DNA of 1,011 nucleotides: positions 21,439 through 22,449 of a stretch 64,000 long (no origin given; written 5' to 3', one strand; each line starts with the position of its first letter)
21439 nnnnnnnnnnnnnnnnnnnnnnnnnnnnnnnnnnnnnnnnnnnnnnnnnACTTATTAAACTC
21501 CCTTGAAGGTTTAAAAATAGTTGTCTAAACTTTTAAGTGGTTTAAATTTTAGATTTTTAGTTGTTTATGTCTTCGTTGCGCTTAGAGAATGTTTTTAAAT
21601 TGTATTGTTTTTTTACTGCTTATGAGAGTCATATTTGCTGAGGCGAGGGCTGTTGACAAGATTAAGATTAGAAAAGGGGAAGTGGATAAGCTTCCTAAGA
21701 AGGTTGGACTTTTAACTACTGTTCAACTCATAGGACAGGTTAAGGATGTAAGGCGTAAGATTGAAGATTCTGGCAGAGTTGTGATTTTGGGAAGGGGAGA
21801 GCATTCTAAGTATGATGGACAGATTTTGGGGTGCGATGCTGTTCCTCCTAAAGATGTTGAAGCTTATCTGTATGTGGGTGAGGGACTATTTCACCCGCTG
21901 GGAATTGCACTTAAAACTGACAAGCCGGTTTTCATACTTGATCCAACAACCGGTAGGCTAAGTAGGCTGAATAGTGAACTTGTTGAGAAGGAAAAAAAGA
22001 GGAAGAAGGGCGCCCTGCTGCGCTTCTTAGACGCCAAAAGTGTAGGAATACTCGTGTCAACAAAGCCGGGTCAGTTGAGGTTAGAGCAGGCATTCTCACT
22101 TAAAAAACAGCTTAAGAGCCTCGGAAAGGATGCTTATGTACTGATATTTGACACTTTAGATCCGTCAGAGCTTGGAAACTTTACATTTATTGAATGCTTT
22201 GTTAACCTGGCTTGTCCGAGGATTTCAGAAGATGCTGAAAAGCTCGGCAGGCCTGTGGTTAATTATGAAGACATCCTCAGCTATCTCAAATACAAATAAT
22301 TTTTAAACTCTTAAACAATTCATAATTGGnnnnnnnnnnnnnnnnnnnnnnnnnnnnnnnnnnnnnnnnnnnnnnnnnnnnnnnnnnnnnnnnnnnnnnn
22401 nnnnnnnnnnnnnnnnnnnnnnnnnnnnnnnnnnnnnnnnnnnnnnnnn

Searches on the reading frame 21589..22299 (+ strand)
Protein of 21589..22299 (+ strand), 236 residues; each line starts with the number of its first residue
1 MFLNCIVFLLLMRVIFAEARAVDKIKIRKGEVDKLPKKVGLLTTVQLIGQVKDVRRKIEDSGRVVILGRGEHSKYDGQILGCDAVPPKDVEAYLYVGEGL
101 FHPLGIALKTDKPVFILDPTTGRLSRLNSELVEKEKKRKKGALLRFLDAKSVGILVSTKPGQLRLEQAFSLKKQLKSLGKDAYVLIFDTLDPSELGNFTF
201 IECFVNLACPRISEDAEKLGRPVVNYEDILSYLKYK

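Call 16: search_protein_families(library=pfam, proteins=[window:21589-22299:+], max_evalue=0.01)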
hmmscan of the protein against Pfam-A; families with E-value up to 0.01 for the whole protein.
window:21589-22299:+ (236 aa): 1 family
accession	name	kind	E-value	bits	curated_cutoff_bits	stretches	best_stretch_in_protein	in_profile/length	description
PF01866.22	Diphthamide_syn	-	1.4e-41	143.4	33.2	1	32-228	87-287/302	Putative diphthamide synthesis protein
